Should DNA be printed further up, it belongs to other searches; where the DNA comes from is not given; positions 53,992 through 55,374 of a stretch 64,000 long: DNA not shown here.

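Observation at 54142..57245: Futalosine cluster with an MqnA-radical-SAM fusion next to a cysteine-less MqnC/MqnE paralog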

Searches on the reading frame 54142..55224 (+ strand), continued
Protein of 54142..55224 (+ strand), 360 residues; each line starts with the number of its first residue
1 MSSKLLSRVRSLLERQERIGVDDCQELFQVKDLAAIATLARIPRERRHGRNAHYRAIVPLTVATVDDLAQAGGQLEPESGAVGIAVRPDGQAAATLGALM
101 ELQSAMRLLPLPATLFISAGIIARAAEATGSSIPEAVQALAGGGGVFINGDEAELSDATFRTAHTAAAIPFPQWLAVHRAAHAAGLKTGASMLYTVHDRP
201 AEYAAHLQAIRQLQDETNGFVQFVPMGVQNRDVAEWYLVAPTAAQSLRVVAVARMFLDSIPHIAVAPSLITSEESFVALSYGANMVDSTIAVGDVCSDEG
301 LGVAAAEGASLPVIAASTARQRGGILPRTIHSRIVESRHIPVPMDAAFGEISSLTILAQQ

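Call 40: fold_search(model_id=the predicted structure, library=pdb)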
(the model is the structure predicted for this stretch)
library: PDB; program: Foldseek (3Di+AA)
matches with E <= 10: 1309; with E <= 0.001: 43
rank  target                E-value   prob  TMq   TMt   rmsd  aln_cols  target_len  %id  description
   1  6xig_A                3.1e-22  1.00  0.77  0.73   7.3       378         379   20  X-ray crystal structure of MqnE from Pedobacter heparinus (released 2020-07-15)
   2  6xig_B                5.0e-21  1.00  0.78  0.74   5.5       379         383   18  X-ray crystal structure of MqnE from Pedobacter heparinus (released 2020-07-15)
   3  6xi9_B                1.1e-20  1.00  0.76  0.72   5.2       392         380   18  X-ray crystal structure of MqnE from Pedobacter heparinus in complex with aminofutalosine and methionine (released 2020-07-15)
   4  6xi9_A                3.2e-20  1.00  0.78  0.74   6.8       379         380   19  X-ray crystal structure of MqnE from Pedobacter heparinus in complex with aminofutalosine and methionine (released 2020-07-15)
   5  4wcx_C                4.0e-11  1.00  0.68  0.56   5.8       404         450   14  Crystal structure of HydG: A maturase of the [FeFe]-hydrogenase (released 2015-02-04)
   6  7o1t                  5.2e-11  1.00  0.61  0.61   7.3       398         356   13  Fe(CO)2CNCl species bound [HydE from T. Maritima (released 2021-05-26)
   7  3t7v                  1.0e-10  1.00  0.61  0.64   7.0       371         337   12  Crystal structure of methylornithine synthase (PylB) (released 2011-11-30)
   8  7o1p                  1.1e-10  1.00  0.62  0.67   6.2       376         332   13  [FeFe]-hydrogenase maturase HydE from T. Maritima (C-ter stretch absent) (released 2021-05-26)
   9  3ciw                  1.1e-10  1.00  0.63  0.65   7.1       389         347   13  X-RAY structure of the [FeFe]-hydrogenase maturase HydE from thermotoga maritima (released 2008-04-08)
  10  3iiz                  1.1e-10  1.00  0.62  0.64   7.1       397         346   13  X-ray structure of the FeFe-hydrogenase maturase HydE from T. maritima in complex with S-adenosyl-L-methionine (released 2009-09-22)
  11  5few                  1.3e-10  1.00  0.63  0.65   7.3       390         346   13  HydE from T. maritima in complex with S-adenosyl-L-cysteine (final product) (released 2016-04-06)
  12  4wcx_A                1.9e-10  1.00  0.66  0.54   6.3       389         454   15  Crystal structure of HydG: A maturase of the [FeFe]-hydrogenase (released 2015-02-04)
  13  7o1o                  2.5e-10  1.00  0.63  0.63   5.6       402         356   14  Complex-B bound [FeFe]-hydrogenase maturase HydE fromT. Maritima (Auxiliary cluster deleted variant) (released 2021-05-26)
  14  5fep                  3.3e-10  1.00  0.62  0.65   7.2       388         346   13  HydE from T. maritima in complex with (2R,4R)-MeTDA (released 2016-04-06)
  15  3cix                  3.9e-10  1.00  0.62  0.65   7.0       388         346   13  X-RAY structure of the [FeFe]-hydrogenase maturase HydE from thermotoga maritima in complex with thiocyanate (released 2008-04-08)
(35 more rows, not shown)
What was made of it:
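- On Aminofutalosine synthase MqnE (TIGR03700 equivalog): The best PDB fold is MqnE (call 40).
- The best fold match is MqnE 6XIG/6XI9 (call 40).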

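Call 50: search_protein_representatives(alignment_id=A2)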
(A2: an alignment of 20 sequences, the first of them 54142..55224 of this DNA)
Query: 20 sequences, 361 profile positions. Proteins with E-value up to 0.001 (for the whole library): 3102; up to 1e-10: 1644; up to 1e-30: 258. The best 150 are listed.
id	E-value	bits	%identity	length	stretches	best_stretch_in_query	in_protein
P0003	4.4e-154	529.5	-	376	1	4-359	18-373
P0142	4.0e-146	503.3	-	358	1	4-355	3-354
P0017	5.8e-134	463.3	-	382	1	3-357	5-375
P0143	1.3e-127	442.4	-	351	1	7-353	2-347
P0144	5.2e-115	400.9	-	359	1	3-355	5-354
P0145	5.0e-112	391.1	-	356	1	3-356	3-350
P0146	4.1e-110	384.8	-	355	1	5-354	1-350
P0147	7.4e-109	380.7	-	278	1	82-358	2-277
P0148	9.2e-107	373.8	-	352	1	5-352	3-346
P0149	6.5e-104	364.4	-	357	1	7-347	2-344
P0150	4.7e-96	338.5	-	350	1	2-354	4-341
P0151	5.3e-95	335.1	-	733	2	17-310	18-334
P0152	7.6e-89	314.8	-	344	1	5-352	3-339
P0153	8.6e-86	304.8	-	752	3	19-303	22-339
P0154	7.4e-83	295.1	-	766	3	6-303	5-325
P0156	1.8e-79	284.0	-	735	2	70-292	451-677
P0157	1.3e-71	258.1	-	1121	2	73-306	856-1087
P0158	1.2e-65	238.5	-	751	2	20-291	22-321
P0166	5.5e-49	183.7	-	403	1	10-301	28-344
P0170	1.9e-45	172.1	-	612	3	70-298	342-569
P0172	8.0e-45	170.0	-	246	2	193-342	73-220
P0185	6.8e-43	163.6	-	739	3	96-303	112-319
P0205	9.5e-41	156.6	-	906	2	20-302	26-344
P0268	8.1e-37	143.7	-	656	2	80-299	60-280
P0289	1.3e-35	139.7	-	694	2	13-299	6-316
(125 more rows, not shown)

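Call 53: find_encoding_contigs(protein=P0166, flank=10000, max_places=2)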
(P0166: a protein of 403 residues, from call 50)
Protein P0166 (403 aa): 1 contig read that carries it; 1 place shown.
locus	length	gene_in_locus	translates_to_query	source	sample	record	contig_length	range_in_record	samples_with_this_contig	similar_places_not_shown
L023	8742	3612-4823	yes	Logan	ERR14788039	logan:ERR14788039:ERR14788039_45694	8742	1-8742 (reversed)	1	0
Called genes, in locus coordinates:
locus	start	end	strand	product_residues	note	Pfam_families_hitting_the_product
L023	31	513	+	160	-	PF13581:HATPase_c_2, PF02518:HATPase_c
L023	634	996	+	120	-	PF01740:STAS, PF13466:STAS_2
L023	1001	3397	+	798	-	PF02518:HATPase_c (faint), PF13589:HATPase_c_3, PF01119:DNA_mis_repair, PF08676:MutL_C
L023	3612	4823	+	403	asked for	PF04055:Radical_SAM, PF19288:CofH_C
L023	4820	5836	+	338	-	PF04055:Radical_SAM, PF16199:Radical_SAM_C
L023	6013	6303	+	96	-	-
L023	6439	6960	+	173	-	PF20385:DUF6680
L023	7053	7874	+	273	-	PF01555:N6_N4_Mtase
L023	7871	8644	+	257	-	PF15515:MvaI_BcnI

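Call 58: search_protein_families(library=ncbifam, proteins=[P0151, P0153, P0156, P0157, P0166], max_evalue=1e-20)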
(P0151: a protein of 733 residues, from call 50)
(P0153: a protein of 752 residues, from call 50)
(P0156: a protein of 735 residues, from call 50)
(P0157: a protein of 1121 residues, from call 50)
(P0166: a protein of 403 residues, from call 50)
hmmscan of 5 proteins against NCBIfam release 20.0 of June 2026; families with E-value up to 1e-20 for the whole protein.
P0151 (733 aa): 11 families
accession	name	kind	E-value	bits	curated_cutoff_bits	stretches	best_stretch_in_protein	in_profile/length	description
TIGR03700.1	mena_SCO4494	equivalog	1.3e-239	793.9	434.55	2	14-357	1-346/351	aminofutalosine synthase MqnE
TIGR03699.1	menaquin_MqnC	equivalog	3.1e-239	792.4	428.1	2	387-723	1-341/342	cyclic dehypoxanthinyl futalosine synthase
TIGR00423.1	TIGR00423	subfamily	1.4e-206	684.8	260.25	2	423-724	1-310/310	CofH family radical SAM protein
NF006277.0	PRK08445.1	equivalog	1.4e-186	619.3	576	2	388-722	3-343/348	dehypoxanthine futalosine cyclase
TIGR03551.1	F420_cofH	equivalog_domain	1.3e-177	589.8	374.1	2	392-724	4-345/345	5-amino-6-(D-ribitylamino)uracil--L-tyrosine 4-hydroxyphenyl transferase CofH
NF005609.0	PRK07360.1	equivalog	1.1e-173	577.2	426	2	375-725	7-369/374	7,8-didemethyl-8-hydroxy-5-deazariboflavin synthase subunit CofH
NF006276.0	PRK08444.1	equivalog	1.1e-159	531.2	560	2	14-357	3-345/353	aminofutalosine synthase MqnE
NF006687.0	PRK09234.1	equivalog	3.4e-157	525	1018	2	372-729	475-842/849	bifunctional FO biosynthesis protein CofGH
NF004580.0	PRK05926.1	equivalog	3.1e-123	411.7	583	2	9-354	13-364/370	hypothetical protein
TIGR03550.1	F420_cofG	equivalog_domain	1.6e-33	116.2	213.35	0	431-725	8-308/322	7,8-didemethyl-8-hydroxy-5-deazariboflavin synthase CofG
NF004884.0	PRK06245.1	equivalog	3.4e-31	108.4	209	0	553-725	145-315/340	7,8-didemethyl-8-hydroxy-5-deazariboflavin synthase subunit CofG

P0153 (752 aa): 9 families
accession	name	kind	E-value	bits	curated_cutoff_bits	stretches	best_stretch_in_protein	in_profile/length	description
TIGR03699.1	menaquin_MqnC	equivalog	9.4e-246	813.8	428.1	2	410-747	2-341/342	cyclic dehypoxanthinyl futalosine synthase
TIGR03700.1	mena_SCO4494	equivalog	4.8e-236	782.2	434.55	2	16-373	1-350/351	aminofutalosine synthase MqnE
TIGR00423.1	TIGR00423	subfamily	5.4e-208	689.4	260.25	2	445-746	1-308/310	CofH family radical SAM protein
NF006277.0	PRK08445.1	equivalog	8.1e-191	633.3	576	2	410-748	3-345/348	dehypoxanthine futalosine cyclase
TIGR03551.1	F420_cofH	equivalog_domain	2.4e-178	592.2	374.1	2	415-746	5-343/345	5-amino-6-(D-ribitylamino)uracil--L-tyrosine 4-hydroxyphenyl transferase CofH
NF005609.0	PRK07360.1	equivalog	3.4e-178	592.1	426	2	402-746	12-366/374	7,8-didemethyl-8-hydroxy-5-deazariboflavin synthase subunit CofH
NF006276.0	PRK08444.1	equivalog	7.4e-165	548.2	560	2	15-374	2-350/353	aminofutalosine synthase MqnE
NF006687.0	PRK09234.1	equivalog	1.2e-154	516.6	1018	2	399-747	480-836/849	bifunctional FO biosynthesis protein CofGH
NF004580.0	PRK05926.1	equivalog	1.2e-112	376.8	583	2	15-365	17-363/370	hypothetical protein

P0156 (735 aa): 11 families
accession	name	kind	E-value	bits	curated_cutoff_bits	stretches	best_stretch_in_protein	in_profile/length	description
TIGR03699.1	menaquin_MqnC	equivalog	2.9e-228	756.3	428.1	2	379-720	1-341/342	cyclic dehypoxanthinyl futalosine synthase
TIGR03700.1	mena_SCO4494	equivalog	8.7e-208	689.2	434.55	2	373-720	3-350/351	aminofutalosine synthase MqnE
TIGR00423.1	TIGR00423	subfamily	1.2e-193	642.3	260.25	2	416-721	2-310/310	CofH family radical SAM protein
NF006277.0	PRK08445.1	equivalog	1.2e-180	599.8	576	2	380-724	3-348/348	dehypoxanthine futalosine cyclase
TIGR03551.1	F420_cofH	equivalog_domain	3.4e-178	591.7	374.1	2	388-720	8-344/345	5-amino-6-(D-ribitylamino)uracil--L-tyrosine 4-hydroxyphenyl transferase CofH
NF005609.0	PRK07360.1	equivalog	1.9e-176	586.4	426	2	368-722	8-369/374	7,8-didemethyl-8-hydroxy-5-deazariboflavin synthase subunit CofH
NF006687.0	PRK09234.1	equivalog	1.6e-158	529.4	1018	2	366-721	476-837/849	bifunctional FO biosynthesis protein CofGH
NF006276.0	PRK08444.1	equivalog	2.1e-149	497.4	560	2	372-724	4-353/353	aminofutalosine synthase MqnE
NF004580.0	PRK05926.1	equivalog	2.7e-121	405.3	583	2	2-338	27-368/370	hypothetical protein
NF004884.0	PRK06245.1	equivalog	1.7e-30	106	209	0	36-299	11-275/340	7,8-didemethyl-8-hydroxy-5-deazariboflavin synthase subunit CofG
TIGR03550.1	F420_cofG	equivalog_domain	8.1e-29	100.8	213.35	0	423-679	8-266/322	7,8-didemethyl-8-hydroxy-5-deazariboflavin synthase CofG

P0157 (1121 aa): 11 families
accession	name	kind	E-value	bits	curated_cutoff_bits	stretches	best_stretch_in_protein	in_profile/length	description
TIGR03699.1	menaquin_MqnC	equivalog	1.2e-215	714.8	428.1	2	788-1116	8-340/342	cyclic dehypoxanthinyl futalosine synthase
TIGR03700.1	mena_SCO4494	equivalog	7.6e-196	650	434.55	2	399-740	7-349/351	aminofutalosine synthase MqnE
TIGR00423.1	TIGR00423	subfamily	1.4e-182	605.9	260.25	2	817-1116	1-308/310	CofH family radical SAM protein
TIGR03551.1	F420_cofH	equivalog_domain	8.7e-175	580.5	374.1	2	795-1117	14-344/345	5-amino-6-(D-ribitylamino)uracil--L-tyrosine 4-hydroxyphenyl transferase CofH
NF005609.0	PRK07360.1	equivalog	2.4e-174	579.4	426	2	796-1119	37-369/374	7,8-didemethyl-8-hydroxy-5-deazariboflavin synthase subunit CofH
NF006277.0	PRK08445.1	equivalog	1.4e-161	537.1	576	2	787-1118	8-345/348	dehypoxanthine futalosine cyclase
NF006687.0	PRK09234.1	equivalog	3.5e-151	505.2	1018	2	796-1119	507-838/849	bifunctional FO biosynthesis protein CofGH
NF006276.0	PRK08444.1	equivalog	3.4e-146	486.8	560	2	399-740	9-348/353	aminofutalosine synthase MqnE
NF004580.0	PRK05926.1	equivalog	1.7e-116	389.5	583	2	398-737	23-367/370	hypothetical protein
TIGR03550.1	F420_cofG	equivalog_domain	2.5e-31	109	213.35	0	825-1075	8-266/322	7,8-didemethyl-8-hydroxy-5-deazariboflavin synthase CofG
NF004884.0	PRK06245.1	equivalog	1.3e-29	103.1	209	0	814-1076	8-274/340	7,8-didemethyl-8-hydroxy-5-deazariboflavin synthase subunit CofG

P0166 (403 aa): 9 families
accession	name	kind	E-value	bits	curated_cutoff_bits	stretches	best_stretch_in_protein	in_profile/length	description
TIGR03700.1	mena_SCO4494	equivalog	3.7e-113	378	434.55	1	31-381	1-351/351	aminofutalosine synthase MqnE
TIGR03699.1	menaquin_MqnC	equivalog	3.7e-98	328.5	428.1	1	39-380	1-341/342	cyclic dehypoxanthinyl futalosine synthase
TIGR00423.1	TIGR00423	subfamily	1.5e-92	310.2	260.25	1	76-379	3-308/310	CofH family radical SAM protein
TIGR03551.1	F420_cofH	equivalog_domain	8.3e-86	287.9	374.1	1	48-381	8-345/345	5-amino-6-(D-ribitylamino)uracil--L-tyrosine 4-hydroxyphenyl transferase CofH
NF005609.0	PRK07360.1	equivalog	5.7e-83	278.7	426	1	27-383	7-370/374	7,8-didemethyl-8-hydroxy-5-deazariboflavin synthase subunit CofH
NF006276.0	PRK08444.1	equivalog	4.9e-77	259.3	560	1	31-381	3-350/353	aminofutalosine synthase MqnE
NF006687.0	PRK09234.1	equivalog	1.2e-76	258.5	1018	1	28-384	479-840/849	bifunctional FO biosynthesis protein CofGH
NF006277.0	PRK08445.1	equivalog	2.8e-68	230.3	576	1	40-383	3-347/348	dehypoxanthine futalosine cyclase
NF004580.0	PRK05926.1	equivalog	1.6e-60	205.3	583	1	23-369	10-360/370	hypothetical protein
